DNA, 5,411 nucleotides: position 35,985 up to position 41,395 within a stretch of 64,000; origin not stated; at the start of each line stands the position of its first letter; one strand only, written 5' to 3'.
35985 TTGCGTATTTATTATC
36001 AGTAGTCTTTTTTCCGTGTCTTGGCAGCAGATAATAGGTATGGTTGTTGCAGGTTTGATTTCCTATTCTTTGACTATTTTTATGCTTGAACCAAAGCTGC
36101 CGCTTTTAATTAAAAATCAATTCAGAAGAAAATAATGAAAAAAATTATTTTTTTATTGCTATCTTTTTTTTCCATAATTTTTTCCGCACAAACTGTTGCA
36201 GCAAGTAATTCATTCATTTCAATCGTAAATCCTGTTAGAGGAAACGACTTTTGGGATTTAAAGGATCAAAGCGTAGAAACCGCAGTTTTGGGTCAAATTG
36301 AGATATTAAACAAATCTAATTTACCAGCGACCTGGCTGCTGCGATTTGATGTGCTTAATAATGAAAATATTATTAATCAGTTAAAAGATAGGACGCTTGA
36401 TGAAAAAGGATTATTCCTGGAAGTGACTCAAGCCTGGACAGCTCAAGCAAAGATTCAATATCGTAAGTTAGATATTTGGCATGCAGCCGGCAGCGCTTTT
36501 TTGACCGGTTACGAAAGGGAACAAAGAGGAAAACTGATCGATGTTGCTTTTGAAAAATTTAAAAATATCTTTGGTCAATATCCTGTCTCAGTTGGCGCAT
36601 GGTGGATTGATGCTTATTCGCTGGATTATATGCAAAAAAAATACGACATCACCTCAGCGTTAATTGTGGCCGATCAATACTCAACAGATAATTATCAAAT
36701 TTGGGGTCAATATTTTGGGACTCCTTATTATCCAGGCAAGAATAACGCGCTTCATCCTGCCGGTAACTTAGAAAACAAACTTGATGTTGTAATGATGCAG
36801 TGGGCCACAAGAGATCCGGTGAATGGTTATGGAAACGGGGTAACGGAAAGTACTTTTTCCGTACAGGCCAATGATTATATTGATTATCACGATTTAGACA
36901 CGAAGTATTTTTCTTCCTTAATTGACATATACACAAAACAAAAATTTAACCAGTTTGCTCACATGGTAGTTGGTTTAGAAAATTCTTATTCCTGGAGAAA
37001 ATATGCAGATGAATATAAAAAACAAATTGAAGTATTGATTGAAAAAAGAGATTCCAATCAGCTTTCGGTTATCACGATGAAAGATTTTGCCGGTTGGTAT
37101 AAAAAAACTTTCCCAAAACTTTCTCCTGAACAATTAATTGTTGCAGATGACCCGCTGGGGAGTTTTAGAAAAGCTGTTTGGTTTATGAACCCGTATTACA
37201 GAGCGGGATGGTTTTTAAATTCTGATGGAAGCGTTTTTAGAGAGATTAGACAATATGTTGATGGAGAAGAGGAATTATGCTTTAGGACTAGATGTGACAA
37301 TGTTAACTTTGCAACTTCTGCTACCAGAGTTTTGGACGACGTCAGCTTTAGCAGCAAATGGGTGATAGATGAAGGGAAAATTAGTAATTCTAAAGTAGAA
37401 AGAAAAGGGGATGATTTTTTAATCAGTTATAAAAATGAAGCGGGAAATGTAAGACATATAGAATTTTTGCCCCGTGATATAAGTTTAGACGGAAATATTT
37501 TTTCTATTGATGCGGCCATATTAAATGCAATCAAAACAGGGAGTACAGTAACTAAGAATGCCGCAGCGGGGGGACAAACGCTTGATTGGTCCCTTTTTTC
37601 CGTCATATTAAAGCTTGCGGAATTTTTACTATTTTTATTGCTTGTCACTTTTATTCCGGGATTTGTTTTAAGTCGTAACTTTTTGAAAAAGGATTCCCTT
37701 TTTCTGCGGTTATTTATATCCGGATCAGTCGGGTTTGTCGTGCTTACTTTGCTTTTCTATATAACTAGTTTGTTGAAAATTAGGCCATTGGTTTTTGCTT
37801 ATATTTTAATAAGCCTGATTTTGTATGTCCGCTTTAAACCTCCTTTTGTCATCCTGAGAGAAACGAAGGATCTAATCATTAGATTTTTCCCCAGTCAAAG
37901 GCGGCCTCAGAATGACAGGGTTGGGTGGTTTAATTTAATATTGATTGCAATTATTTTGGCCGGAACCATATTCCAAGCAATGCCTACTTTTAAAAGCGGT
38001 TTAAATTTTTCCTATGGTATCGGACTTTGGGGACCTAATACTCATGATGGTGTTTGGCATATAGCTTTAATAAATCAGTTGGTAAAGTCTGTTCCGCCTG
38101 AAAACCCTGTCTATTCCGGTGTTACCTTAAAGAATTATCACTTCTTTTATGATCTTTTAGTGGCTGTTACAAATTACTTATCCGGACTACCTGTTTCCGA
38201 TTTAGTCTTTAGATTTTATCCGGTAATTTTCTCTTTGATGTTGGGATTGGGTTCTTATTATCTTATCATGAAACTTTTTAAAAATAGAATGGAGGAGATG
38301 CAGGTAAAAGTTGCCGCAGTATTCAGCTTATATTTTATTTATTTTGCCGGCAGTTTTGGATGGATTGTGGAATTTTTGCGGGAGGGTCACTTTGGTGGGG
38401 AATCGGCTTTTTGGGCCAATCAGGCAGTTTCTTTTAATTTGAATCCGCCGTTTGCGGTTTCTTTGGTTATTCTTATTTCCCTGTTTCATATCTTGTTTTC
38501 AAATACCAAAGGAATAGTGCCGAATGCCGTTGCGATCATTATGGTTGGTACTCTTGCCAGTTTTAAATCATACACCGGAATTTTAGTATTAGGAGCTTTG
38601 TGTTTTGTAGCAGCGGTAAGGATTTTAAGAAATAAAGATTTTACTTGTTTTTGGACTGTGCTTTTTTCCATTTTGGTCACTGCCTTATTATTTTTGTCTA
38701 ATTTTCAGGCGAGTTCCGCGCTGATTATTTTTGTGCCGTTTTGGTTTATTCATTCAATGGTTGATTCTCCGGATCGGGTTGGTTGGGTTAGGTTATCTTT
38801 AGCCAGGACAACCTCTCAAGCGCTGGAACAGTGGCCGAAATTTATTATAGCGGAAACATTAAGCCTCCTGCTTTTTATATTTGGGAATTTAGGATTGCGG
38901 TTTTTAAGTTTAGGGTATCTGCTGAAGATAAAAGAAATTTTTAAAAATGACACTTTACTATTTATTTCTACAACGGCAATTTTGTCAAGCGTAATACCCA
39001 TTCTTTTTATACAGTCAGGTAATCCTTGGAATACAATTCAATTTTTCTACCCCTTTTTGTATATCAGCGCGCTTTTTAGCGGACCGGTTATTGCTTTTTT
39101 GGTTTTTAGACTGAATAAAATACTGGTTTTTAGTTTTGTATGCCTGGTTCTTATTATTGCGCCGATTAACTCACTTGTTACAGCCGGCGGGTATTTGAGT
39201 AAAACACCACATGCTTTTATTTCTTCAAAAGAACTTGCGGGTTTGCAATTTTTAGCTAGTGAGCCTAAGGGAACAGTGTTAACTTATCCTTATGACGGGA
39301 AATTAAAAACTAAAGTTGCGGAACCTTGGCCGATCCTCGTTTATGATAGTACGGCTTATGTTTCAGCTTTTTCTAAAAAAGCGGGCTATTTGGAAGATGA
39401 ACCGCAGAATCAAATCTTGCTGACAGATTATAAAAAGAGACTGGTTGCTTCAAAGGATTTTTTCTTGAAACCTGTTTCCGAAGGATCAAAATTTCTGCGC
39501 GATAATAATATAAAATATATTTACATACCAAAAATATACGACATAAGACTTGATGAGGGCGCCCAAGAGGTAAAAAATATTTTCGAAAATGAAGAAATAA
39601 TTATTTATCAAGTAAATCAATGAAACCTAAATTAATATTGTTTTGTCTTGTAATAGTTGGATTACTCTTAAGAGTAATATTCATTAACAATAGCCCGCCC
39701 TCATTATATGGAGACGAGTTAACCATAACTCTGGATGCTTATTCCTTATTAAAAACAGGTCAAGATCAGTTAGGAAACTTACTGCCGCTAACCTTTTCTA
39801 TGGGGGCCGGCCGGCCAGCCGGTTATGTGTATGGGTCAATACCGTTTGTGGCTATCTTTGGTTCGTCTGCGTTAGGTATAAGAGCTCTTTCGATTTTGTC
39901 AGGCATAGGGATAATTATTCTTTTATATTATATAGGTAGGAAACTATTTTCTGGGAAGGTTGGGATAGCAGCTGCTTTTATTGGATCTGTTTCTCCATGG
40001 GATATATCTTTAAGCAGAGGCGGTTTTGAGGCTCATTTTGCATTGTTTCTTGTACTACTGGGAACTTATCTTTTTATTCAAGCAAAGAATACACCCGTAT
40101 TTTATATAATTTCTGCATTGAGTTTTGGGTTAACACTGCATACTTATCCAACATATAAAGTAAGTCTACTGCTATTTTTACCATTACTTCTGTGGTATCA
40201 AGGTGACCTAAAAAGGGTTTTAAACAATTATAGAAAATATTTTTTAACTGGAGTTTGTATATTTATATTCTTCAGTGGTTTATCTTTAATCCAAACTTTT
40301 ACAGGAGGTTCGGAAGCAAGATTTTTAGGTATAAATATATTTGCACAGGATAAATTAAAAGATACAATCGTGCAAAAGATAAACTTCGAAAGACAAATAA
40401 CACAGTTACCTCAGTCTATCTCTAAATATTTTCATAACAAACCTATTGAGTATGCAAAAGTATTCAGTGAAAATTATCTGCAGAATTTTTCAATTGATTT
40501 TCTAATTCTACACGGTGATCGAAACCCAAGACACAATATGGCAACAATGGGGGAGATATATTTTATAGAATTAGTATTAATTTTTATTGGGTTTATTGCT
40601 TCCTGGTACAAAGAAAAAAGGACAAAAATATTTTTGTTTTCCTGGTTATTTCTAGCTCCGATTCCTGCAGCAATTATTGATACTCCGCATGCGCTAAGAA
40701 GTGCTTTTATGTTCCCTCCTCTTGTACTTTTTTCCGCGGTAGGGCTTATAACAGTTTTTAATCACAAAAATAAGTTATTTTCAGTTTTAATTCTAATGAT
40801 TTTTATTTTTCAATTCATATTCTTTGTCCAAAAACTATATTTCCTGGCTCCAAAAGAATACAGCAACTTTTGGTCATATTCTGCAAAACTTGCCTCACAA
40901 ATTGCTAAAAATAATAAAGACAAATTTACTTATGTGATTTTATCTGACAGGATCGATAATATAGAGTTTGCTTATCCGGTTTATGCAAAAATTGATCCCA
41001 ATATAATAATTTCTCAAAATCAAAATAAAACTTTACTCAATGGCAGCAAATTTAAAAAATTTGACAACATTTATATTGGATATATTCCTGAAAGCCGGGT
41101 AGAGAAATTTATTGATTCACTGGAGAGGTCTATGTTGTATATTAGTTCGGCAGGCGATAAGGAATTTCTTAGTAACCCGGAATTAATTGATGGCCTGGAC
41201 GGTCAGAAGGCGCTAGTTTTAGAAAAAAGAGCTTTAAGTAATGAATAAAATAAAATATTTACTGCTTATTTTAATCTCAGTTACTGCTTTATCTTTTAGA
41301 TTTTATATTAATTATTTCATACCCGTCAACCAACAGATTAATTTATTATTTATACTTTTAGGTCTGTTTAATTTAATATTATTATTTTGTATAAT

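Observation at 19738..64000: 44-kb extracytoplasmic glycosylation super-locus with ~22 GT-C transferases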

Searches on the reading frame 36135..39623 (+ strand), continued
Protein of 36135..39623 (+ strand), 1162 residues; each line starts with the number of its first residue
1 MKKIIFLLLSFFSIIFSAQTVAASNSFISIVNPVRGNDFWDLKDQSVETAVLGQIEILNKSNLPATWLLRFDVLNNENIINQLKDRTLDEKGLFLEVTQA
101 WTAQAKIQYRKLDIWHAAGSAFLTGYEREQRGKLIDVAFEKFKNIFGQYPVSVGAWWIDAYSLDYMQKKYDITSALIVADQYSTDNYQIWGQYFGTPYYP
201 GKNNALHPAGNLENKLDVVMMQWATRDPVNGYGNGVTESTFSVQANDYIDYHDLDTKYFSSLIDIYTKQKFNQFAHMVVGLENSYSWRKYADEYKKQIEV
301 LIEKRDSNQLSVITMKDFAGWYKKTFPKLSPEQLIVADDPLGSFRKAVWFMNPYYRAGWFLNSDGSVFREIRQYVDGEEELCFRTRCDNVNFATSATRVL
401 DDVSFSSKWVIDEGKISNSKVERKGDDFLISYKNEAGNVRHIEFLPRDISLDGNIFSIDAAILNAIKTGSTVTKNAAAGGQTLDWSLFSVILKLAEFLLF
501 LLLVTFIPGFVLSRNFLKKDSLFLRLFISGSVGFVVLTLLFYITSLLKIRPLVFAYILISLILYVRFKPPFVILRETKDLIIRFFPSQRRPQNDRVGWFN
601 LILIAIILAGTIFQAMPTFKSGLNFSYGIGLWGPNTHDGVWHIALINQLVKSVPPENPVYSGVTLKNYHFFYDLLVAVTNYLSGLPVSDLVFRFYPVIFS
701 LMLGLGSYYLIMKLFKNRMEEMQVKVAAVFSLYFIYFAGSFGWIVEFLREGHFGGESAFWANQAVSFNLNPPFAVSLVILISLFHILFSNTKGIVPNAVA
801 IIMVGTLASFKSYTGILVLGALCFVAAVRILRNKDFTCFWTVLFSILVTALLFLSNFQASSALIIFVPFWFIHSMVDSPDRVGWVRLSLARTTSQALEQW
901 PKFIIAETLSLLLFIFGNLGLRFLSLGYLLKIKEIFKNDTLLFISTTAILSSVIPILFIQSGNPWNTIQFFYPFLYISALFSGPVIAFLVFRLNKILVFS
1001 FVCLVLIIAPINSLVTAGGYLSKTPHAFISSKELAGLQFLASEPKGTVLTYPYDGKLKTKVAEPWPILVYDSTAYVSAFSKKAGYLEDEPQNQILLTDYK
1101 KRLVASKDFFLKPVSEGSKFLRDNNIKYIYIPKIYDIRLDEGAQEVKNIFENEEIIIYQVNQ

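Call 77: find_encoding_contigs(protein=P0015, flank=10000, max_places=1)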
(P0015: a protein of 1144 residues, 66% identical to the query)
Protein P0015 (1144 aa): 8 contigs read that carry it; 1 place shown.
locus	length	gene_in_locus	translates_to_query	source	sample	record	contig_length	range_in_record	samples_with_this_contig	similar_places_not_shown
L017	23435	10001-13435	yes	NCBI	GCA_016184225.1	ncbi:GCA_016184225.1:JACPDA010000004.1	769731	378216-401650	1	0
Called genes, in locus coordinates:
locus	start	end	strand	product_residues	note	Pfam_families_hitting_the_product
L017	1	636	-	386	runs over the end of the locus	-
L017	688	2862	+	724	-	PF00535:Glycos_transf_2, PF13641:Glyco_tranf_2_3 (faint), PF13231:PMT_2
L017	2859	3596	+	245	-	PF00535:Glycos_transf_2, PF10111:Glyco_tranf_2_2, PF13641:Glyco_tranf_2_3 (weak)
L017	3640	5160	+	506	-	PF02366:PMT (weak), PF13231:PMT_2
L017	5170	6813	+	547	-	PF10131:PTPS_related, PF13231:PMT_2 (weak)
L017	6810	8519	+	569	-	PF10131:PTPS_related (weak)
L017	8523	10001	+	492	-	PF01943:Polysacc_synt, PF13440:Polysacc_synt_3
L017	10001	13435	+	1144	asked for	-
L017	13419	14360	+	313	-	-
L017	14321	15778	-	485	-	PF13231:PMT_2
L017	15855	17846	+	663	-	-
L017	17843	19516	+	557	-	-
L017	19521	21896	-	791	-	PF09586:YfhO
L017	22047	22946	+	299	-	PF00535:Glycos_transf_2, PF10111:Glyco_tranf_2_2 (weak), PF13641:Glyco_tranf_2_3 (weak)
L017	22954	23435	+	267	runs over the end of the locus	PF00535:Glycos_transf_2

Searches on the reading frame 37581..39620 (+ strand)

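Call 44: search_protein_families(library=pfam, proteins=[window:37581-39620:+], max_evalue=1)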
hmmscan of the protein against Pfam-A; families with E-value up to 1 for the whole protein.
window:37581-39620:+ (680 aa): 1 family
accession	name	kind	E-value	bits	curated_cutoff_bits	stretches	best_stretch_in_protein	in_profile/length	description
PF21303.2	TetR_C_39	-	0.14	13.1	27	1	218-246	60-88/92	Tetracyclin repressor-like, C-terminal domain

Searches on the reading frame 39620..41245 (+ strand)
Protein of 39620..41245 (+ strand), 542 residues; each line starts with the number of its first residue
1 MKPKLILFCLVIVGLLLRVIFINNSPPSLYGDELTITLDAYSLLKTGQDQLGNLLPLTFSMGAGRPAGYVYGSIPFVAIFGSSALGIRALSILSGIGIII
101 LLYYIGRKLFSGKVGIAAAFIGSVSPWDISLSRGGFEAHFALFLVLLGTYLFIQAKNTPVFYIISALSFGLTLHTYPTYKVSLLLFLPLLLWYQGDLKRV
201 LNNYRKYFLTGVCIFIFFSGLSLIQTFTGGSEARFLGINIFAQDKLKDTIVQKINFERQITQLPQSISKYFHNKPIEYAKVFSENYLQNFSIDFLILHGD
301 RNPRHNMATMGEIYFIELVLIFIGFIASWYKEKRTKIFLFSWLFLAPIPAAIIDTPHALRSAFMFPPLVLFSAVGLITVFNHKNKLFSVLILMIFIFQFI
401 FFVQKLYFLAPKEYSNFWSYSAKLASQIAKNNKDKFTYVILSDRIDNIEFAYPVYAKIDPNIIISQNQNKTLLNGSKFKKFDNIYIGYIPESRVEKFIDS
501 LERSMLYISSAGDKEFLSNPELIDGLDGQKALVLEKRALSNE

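Call 4: search_protein_families(library=pfam, proteins=[window:39620-41245:+], max_evalue=0.001)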
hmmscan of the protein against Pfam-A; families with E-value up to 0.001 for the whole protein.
window:39620-41245:+ (542 aa): 1 family
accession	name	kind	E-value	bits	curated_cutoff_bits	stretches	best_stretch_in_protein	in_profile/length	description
PF13231.12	PMT_2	-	1.9e-09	38.4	26.1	1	76-219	13-155/160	Dolichyl-phosphate-mannose-protein mannosyltransferase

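Call 19: search_solved_structures(query=A1, max_evalue=1, show_alignments=2)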
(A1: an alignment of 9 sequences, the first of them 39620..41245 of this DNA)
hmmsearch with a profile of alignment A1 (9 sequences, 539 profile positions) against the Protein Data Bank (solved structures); distinct sequences matched with E-value up to 1: 3.
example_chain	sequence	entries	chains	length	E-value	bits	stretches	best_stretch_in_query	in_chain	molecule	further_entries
5ezm_A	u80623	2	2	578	7.1e-07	31.5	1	69-229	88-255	4-amino-4-deoxy-L-arabinose transferase or related glycosyltransferases of PMT family | 4-amino-4-deoxy-L-arabinose (L-Ara4N) transferase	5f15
8i9p_Lh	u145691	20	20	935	0.011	17.7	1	98-198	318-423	dolichyl-diphosphooligosaccharide--protein glycotransferase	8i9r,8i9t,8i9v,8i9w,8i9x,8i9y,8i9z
5eqj_A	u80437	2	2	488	0.95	11.3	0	243-306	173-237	tRNA (adenine(58)-N(1))-methyltransferase non-catalytic subunit TRM6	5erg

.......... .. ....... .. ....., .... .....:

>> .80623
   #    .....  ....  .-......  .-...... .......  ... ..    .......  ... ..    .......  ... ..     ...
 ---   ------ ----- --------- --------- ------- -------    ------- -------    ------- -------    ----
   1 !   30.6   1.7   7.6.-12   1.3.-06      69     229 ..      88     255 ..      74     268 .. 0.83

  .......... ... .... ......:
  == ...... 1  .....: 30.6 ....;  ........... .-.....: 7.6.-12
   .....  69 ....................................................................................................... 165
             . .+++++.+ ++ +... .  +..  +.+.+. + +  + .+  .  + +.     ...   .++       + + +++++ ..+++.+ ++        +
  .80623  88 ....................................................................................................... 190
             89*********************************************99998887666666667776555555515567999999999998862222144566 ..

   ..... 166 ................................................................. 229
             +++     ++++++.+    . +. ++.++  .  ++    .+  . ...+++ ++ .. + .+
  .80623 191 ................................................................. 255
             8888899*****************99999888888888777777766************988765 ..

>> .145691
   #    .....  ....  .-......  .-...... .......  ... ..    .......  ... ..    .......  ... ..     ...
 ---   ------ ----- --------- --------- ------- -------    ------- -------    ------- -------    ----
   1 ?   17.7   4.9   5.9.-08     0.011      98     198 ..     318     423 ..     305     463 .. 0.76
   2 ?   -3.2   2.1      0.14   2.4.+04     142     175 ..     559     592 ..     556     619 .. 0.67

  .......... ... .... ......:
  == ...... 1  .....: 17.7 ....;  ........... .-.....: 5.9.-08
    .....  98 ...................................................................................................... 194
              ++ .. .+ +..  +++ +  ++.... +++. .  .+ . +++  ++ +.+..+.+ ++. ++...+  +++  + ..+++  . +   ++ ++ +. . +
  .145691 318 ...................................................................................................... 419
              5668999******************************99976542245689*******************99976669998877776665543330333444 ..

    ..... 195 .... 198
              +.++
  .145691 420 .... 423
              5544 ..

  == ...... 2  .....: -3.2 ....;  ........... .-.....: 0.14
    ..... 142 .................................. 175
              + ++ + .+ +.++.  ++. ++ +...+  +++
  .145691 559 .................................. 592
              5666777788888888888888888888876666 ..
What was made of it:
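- The closest solved sequence relative is ArnT, not a PMT (call 19).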
